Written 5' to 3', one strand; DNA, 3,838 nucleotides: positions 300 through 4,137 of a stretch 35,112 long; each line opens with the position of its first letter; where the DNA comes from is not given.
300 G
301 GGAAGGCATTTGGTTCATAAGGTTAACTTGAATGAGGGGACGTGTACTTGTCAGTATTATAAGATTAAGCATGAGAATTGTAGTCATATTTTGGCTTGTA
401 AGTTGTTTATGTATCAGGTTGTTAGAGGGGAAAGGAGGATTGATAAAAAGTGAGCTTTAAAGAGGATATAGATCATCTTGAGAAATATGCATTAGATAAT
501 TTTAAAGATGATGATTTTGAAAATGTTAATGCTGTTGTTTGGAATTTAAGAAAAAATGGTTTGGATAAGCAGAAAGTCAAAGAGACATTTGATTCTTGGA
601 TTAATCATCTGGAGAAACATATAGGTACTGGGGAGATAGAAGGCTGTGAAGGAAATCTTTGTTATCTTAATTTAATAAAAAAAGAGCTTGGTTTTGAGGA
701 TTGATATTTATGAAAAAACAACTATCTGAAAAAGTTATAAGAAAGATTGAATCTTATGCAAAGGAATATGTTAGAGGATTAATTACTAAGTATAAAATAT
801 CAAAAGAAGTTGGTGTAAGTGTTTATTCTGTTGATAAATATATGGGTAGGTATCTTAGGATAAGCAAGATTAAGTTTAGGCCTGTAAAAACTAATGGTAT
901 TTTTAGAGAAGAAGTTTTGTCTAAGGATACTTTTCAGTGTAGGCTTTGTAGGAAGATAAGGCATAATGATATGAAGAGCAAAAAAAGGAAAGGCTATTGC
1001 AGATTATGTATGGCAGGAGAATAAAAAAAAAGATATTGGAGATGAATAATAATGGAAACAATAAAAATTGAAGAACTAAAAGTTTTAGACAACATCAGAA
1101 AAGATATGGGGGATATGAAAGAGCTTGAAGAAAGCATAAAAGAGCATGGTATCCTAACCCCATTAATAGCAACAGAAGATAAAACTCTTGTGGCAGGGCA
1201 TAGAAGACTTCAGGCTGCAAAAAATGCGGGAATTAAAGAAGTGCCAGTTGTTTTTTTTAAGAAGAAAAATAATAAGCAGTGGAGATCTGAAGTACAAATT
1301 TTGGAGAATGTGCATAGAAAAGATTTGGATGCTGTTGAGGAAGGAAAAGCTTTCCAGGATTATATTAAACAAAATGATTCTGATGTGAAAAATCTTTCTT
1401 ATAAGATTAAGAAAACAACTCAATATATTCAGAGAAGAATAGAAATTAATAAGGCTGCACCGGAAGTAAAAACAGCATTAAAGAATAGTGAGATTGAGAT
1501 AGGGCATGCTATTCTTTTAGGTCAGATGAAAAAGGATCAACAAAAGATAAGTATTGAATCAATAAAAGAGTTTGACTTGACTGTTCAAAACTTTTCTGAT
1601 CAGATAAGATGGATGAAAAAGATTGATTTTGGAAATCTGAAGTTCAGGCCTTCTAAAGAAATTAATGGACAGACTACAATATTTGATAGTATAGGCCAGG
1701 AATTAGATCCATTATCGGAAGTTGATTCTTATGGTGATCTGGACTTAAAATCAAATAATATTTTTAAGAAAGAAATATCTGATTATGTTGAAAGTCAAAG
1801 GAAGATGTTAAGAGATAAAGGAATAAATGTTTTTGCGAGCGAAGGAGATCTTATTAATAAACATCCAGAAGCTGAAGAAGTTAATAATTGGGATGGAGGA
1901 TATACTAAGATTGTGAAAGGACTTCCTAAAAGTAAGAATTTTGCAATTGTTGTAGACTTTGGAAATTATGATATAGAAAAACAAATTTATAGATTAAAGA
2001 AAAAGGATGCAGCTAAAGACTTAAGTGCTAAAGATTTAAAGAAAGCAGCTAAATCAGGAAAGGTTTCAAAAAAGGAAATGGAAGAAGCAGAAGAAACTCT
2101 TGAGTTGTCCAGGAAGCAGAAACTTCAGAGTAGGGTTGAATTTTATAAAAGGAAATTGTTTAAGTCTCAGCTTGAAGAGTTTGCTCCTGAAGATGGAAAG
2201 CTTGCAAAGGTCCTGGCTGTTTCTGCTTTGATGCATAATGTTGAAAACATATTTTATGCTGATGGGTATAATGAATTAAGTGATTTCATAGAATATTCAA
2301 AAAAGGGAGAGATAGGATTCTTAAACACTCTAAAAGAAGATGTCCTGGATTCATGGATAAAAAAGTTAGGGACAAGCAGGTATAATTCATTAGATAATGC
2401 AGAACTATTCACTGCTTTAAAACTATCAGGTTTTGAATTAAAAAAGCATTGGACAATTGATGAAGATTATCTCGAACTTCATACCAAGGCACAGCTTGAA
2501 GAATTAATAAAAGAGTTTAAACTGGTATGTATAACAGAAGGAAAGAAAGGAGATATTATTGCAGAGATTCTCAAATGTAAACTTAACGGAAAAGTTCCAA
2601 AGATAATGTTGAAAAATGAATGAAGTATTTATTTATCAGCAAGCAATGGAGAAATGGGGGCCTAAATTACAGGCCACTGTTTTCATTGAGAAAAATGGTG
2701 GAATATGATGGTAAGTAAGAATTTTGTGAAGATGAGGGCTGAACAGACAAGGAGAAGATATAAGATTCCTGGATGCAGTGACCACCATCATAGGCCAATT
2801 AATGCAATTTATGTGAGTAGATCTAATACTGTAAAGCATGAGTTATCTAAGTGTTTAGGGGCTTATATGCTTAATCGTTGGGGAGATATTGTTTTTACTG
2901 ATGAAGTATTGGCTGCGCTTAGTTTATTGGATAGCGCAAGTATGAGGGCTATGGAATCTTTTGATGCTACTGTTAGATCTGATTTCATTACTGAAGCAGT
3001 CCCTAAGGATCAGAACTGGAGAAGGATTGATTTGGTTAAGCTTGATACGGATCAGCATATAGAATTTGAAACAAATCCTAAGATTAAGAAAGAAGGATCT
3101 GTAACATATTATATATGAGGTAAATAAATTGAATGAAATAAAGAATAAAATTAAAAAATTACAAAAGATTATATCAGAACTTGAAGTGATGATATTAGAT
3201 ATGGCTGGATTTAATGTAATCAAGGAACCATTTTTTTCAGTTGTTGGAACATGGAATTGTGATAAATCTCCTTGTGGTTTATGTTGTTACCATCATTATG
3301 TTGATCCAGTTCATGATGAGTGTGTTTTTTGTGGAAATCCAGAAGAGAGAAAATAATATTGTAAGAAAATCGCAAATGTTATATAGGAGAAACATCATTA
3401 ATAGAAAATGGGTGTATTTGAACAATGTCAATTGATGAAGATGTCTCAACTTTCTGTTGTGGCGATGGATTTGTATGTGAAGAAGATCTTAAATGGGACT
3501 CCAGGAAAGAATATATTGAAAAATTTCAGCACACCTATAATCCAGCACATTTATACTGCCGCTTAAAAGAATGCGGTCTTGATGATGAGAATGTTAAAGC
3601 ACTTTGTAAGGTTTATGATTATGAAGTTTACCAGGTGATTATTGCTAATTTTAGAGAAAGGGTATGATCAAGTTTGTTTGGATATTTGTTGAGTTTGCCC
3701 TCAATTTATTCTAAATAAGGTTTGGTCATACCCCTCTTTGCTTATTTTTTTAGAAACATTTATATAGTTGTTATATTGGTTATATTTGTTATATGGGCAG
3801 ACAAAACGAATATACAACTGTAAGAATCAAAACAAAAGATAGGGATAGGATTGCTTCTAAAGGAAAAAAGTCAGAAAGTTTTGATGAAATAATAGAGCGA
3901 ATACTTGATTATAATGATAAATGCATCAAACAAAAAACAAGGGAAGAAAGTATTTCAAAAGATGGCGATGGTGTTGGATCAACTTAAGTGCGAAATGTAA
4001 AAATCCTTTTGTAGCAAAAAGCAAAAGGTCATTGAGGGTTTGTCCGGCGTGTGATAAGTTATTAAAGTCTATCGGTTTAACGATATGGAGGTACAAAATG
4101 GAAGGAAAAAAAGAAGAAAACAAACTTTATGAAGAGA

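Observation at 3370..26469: Recurrent ~20-nt promoter-like motif (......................), six same-strand copies, with leaderless-type spacing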

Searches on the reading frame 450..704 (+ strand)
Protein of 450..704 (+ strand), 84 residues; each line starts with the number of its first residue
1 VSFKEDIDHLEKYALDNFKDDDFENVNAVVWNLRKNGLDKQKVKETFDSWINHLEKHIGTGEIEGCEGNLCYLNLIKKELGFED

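Call 49: search_protein_families(library=pfam, proteins=[window:450-704:+], max_evalue=0.05)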
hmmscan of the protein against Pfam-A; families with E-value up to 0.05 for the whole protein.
window:450-704:+ (84 aa): 1 family
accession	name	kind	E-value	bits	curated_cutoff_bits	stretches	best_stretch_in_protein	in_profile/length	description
PF23015.2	zf-WIZ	-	0.043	13.6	27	0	49-58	24-33/35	Zinc finger found in WIZ protein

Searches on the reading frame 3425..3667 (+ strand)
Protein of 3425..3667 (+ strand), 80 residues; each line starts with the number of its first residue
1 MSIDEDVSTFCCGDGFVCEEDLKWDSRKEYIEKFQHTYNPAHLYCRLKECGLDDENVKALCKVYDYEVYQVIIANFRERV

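Call 49: search_protein_families(library=pfam, proteins=[window:3425-3667:+], max_evalue=0.05)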
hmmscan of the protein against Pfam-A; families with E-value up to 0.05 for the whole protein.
window:3425-3667:+ (80 aa): 2 families
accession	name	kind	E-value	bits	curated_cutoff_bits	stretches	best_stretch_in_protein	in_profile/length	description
PF11952.13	XTBD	-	0.013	15.7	27.6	1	18-45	8-35/85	XRN-Two Binding Domain, XTBD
PF21672.2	COMM_HN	-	0.018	16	23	1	36-64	75-103/103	COMMD2-7/10, HN domain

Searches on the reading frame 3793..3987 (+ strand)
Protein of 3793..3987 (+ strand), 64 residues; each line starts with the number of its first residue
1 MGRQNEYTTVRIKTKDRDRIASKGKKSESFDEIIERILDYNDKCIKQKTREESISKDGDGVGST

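Call 49: search_protein_families(library=pfam, proteins=[window:3793-3987:+], max_evalue=0.05)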
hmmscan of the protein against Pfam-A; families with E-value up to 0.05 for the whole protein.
window:3793-3987:+ (64 aa): 2 families
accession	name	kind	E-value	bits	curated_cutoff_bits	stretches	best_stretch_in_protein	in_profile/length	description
PF10416.15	IBD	-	0.0049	17.3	25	1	4-46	4-46/128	Transcription-initiator DNA-binding domain IBD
PF24434.1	DUF7557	-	0.0064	16.3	25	1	8-39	2-33/45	Family of unknown function (DUF7557)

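Call 59: search_protein_families(library=phrogs, proteins=[window:3793-3987:+], max_evalue=0.01)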
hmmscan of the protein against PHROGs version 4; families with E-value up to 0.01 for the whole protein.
window:3793-3987:+ (64 aa): 0 families
